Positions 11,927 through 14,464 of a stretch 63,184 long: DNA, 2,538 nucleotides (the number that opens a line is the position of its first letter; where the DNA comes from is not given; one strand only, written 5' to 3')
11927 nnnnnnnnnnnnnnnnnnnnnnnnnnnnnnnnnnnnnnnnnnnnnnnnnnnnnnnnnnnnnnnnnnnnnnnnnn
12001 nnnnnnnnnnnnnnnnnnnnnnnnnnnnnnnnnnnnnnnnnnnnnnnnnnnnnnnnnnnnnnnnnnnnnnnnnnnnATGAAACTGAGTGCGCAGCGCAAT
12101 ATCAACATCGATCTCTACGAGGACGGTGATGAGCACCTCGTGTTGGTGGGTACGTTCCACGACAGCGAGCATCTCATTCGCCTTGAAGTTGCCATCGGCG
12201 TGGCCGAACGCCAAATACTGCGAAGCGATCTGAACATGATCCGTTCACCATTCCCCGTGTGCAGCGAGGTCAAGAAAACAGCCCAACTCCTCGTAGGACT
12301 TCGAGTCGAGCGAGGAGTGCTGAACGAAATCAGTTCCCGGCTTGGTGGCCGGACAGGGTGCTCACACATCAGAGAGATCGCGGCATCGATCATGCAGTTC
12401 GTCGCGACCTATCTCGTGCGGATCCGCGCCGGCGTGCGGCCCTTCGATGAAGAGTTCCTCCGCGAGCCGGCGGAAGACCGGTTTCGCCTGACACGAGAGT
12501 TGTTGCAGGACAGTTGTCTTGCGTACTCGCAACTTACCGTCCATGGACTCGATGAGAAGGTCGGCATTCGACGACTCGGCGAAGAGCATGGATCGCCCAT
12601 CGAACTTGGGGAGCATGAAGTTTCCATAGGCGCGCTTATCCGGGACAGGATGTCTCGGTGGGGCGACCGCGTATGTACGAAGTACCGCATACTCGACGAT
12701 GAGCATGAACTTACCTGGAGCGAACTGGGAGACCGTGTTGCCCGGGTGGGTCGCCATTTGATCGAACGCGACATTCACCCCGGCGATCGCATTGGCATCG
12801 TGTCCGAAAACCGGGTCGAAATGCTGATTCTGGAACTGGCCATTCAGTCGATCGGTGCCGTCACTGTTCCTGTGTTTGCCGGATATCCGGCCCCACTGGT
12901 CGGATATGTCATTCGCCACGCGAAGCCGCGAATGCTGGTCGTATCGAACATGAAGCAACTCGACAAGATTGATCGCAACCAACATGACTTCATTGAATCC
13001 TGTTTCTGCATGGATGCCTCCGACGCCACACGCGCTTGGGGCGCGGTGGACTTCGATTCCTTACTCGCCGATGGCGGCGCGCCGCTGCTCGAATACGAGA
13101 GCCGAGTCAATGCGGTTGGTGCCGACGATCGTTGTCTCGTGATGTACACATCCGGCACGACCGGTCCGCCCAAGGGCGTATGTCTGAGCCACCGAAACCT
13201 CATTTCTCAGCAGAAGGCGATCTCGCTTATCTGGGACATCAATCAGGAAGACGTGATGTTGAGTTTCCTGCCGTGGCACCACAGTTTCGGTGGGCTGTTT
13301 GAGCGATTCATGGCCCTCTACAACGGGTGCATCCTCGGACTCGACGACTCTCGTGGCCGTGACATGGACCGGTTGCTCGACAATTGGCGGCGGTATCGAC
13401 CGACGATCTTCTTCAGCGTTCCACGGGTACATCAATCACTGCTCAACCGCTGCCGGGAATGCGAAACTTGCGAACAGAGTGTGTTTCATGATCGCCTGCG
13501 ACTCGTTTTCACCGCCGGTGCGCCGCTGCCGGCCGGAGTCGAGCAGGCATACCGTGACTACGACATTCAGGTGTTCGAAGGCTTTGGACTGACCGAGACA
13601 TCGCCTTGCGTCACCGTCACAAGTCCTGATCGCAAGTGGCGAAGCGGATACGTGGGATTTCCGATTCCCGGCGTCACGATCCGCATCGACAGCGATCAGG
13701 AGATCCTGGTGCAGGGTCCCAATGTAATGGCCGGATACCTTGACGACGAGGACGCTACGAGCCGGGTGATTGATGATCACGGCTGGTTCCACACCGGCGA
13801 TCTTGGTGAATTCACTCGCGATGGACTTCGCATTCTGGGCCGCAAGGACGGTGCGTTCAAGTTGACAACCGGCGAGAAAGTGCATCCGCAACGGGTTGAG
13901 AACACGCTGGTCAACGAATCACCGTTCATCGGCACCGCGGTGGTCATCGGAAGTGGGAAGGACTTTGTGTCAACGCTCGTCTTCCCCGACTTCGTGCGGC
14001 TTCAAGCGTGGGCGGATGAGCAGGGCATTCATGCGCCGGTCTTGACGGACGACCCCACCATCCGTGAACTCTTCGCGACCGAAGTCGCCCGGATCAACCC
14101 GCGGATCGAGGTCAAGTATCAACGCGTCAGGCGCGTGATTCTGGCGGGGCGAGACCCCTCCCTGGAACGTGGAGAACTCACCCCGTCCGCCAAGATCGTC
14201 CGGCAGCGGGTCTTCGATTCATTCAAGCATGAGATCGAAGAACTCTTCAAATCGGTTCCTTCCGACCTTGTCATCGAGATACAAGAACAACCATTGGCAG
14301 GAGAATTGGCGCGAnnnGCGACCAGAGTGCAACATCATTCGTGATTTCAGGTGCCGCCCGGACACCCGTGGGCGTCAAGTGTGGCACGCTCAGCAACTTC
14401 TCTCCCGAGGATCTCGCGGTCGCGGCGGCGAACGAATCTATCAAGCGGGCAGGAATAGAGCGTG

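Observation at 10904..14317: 1137-aa tri-domain fusion (PanE-like, DUF2889-like, acyl-CoA synthetase) with a relic internal RBS and start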

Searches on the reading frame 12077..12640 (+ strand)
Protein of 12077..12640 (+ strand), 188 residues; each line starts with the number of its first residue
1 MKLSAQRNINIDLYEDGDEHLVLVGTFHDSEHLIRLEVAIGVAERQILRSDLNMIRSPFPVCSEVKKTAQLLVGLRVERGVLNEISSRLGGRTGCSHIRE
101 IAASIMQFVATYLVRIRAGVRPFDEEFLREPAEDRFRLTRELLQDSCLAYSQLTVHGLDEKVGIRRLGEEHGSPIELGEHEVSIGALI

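Call 7: search_protein_families(library=pfam, proteins=[window:12077-12640:+], max_evalue=0.1)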
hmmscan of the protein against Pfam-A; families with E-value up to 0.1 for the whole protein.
window:12077-12640:+ (188 aa): 1 family
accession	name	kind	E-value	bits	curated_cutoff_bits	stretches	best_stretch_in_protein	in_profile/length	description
PF11136.13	DUF2889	-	7e-15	55.8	25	1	30-107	43-119/123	Protein of unknown function (DUF2889)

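Call 45: predict_structure(alignment_id=A4)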
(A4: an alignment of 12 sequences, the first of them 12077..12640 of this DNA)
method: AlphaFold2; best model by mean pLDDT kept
length: 188 residues; sequences in the alignment: 12
mean_pLDDT: 63.8   pTM: 0.60
mean pLDDT of the five models: 63.8, 56.3, 47.1, 41.8, 38.4
residues with pLDDT >= 90: 2; 70-90: 91; 50-70: 47; < 50: 48
segments of 3 or more residues with pLDDT < 50: 1-6, 148-188
pLDDT, mean of each block of 10 residues (from residue 1): 44 73 75 81 87 76 74 80 75 65 78 74 66 67 54 37 36 34 27
secondary structure, 60 per line:
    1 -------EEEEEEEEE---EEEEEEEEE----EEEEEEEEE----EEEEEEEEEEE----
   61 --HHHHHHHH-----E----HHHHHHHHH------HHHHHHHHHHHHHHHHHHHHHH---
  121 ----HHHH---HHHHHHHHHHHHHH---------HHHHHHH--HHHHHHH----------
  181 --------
elements in order: E8-16 E20-28 E33-41 E46-56 H63-70 H81-89 H96-117 H125-128 H132-145 H155-161 H164-170

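Call 50: fold_search(model_id=the predicted structure, library=pdb)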
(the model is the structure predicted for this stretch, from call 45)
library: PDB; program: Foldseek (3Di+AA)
matches with E <= 10: 383; with E <= 0.001: 0
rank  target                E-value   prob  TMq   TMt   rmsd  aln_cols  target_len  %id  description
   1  7wzg_A                1.3e-01  0.77  0.21  0.17  11.2        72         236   12  Cypemycin N-terminal methyltransferase CypM (released 2023-02-22)
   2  7wzg_D                1.6e-01  0.72  0.21  0.17  11.2        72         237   12  Cypemycin N-terminal methyltransferase CypM (released 2023-02-22)
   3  7wzg_B                1.9e-01  0.72  0.21  0.17  10.3        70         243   13  Cypemycin N-terminal methyltransferase CypM (released 2023-02-22)
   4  7pkq_M                2.0e-01  0.30  0.23  0.24   9.3       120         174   13  Small subunit of the Chlamydomonas reinhardtii mitoribosome (released 2023-06-14)
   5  7wzg_C                2.3e-01  0.66  0.21  0.17  10.8        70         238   13  Cypemycin N-terminal methyltransferase CypM (released 2023-02-22)
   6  6ozo_A                3.0e-01  0.15  0.15  0.12  14.6        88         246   17  Crystal structure of Mus musculus (Mm) Endonuclease V in complex with a 23mer RNA oligo containing an inosine after a  (released 2019-09-04)
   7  5aoy                  3.0e-01  0.12  0.12  0.10  12.4        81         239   15  Structure of mouse Endonuclease V (released 2016-05-04)
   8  6ozr_A                3.6e-01  0.06  0.11  0.10  13.9        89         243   11  Crystal structure of Mus musculus (Mm) Endonuclease V in complex with a 23mer RNA oligo containing an inosine after a  (released 2019-09-04)
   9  7pkq_L                3.8e-01  0.16  0.23  0.24  13.8       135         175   13  Small subunit of the Chlamydomonas reinhardtii mitoribosome (released 2023-06-14)
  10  4nsp                  3.8e-01  0.14  0.15  0.12  14.2        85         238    9  Crystal structure of human ENDOV (released 2014-09-10)
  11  6ozp_A                3.8e-01  0.14  0.15  0.11  14.8        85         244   10  Crystal structure of Mus musculus (Mm) Endonuclease V in complex with a 23mer RNA oligo containing an inosine after a  (released 2019-09-04)
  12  7tdz_A                3.8e-01  0.10  0.18  0.04  24.1       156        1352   11  Cryo-EM model of protomer of the cytoplasmic ring of the nuclear pore complex from Xenopus laevis (released 2022-06-22)
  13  4hgy_B                4.0e-01  0.90  0.23  0.20   4.2        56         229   18  Structure of the CcbJ Methyltransferase from Streptomyces caelestis (released 2013-10-30)
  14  6oze                  4.0e-01  0.16  0.15  0.11  11.1        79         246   11  Crystal structure of the catalytic domain of human Endonuclease V (C140S/C225S/C226A/C228S) (released 2019-09-04)
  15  4w9m_K                4.0e-01  0.15  0.21  0.13  10.5       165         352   16  AMPPNP bound Rad50 in complex with dsDNA (released 2015-01-14)
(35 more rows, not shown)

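Call 65: find_homologous_proteins(query=A4, max_evalue=0.001)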
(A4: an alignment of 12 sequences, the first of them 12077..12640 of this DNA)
Query A4 (12 sequences) (188 aa, profile of the alignment): 7 proteins with E <= 0.001 among 6353 candidates.
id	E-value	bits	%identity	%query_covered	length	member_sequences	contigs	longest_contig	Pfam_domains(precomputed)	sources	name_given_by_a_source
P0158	4.5e-65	237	56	72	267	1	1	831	PF00501.35,PF11136.14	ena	-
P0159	3.0e-64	234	55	74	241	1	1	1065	PF11136.14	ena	-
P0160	8.4e-62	226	53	67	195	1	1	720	PF11136.14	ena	-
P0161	2.0e-49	186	57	60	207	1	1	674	-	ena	-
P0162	3.0e-43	166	57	52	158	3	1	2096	PF11136.14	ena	-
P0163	6.0e-22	96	27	77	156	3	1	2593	PF11136.14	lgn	-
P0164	2.3e-10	59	62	20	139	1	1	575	PF04304.19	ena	-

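Call 66: find_encoding_contigs(protein=P0163, flank=5000, max_places=5)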
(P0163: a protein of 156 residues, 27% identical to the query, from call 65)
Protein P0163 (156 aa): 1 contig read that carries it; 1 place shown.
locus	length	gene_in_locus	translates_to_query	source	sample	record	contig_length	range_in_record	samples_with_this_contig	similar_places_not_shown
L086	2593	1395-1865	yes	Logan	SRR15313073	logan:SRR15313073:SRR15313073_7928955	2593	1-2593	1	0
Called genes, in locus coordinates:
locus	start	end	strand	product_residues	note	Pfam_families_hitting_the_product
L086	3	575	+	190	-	?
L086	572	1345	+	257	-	PF00106:adh_short, PF08659:KR, PF13561:adh_short_C2, PF23441:SDR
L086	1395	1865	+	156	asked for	PF11136:DUF2889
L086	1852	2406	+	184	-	PF01814:Hemerythrin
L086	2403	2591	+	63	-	?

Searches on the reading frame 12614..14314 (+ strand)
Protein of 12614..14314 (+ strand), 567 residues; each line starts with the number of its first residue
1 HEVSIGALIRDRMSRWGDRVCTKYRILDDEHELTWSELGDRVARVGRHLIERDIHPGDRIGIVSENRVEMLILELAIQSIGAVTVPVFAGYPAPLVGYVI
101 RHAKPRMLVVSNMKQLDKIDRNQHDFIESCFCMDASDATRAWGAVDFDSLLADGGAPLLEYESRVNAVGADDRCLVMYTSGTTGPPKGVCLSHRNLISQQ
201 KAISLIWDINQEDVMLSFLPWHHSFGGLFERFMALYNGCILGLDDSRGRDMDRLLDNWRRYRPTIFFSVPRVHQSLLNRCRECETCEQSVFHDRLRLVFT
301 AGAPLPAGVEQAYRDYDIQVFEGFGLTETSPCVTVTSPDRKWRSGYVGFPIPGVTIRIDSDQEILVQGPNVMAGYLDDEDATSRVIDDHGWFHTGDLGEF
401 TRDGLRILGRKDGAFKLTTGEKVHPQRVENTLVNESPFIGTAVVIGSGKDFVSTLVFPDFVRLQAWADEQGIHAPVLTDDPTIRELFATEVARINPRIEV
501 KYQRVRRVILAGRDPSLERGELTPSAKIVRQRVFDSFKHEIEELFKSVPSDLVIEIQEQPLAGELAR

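Call 52: search_solved_structures(query=window:12614-14314:+, max_evalue=1e-20)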
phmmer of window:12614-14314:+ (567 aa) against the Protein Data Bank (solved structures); distinct sequences matched with E-value up to 1e-20: 54.
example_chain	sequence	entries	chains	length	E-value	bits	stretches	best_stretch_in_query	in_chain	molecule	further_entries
4gxr_A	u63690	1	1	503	3.7e-37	131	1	32-447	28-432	Malonyl CoA synthetase, Benzoate-CoA ligase Chimeric protein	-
4gxq_A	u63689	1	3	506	4.6e-37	130.7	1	32-447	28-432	Malonyl CoA synthetase, Benzoate-CoA ligase Chimeric protein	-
4fuq_A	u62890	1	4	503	4.7e-37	130.6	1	32-447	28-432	Malonyl CoA synthetase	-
4fut_A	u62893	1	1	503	4.7e-37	130.6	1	32-447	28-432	Malonyl CoA synthetase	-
6mfy_A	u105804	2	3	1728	1e-34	122.9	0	26-445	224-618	Linear gramicidin synthase subunit A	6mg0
9be3_A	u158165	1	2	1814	1.4e-34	122.5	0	26-445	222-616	Linear gramicidin synthase subunit A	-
9be4_A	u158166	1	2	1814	1.4e-34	122.5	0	26-445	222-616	Linear gramicidin synthase subunit A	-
6mfz_A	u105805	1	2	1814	1.4e-34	122.5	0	26-445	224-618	Linear gramicidin synthase subunit A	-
9meh_A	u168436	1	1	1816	1.4e-34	122.5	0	26-445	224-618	Linear gramicidin synthase subunit A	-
8wev_A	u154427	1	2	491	2.1e-33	118.6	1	167-446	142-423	Feruloyl-CoA Synthetase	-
8weu_A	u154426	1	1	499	2.3e-33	118.5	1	167-446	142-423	Fatty-acyl-CoA synthase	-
5ie0_A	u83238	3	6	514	3.2e-32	114.7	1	29-446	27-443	Oxalate--CoA ligase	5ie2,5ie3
6qjz_A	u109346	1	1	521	8.2e-32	113.3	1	30-446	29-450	oxalyl CoA-synthetase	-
5x8f_A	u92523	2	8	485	3.3e-28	101.4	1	31-446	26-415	2-succinylbenzoate--CoA ligase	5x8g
5buq_A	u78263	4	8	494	3.6e-28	101.3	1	30-446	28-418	2-succinylbenzoate--CoA ligase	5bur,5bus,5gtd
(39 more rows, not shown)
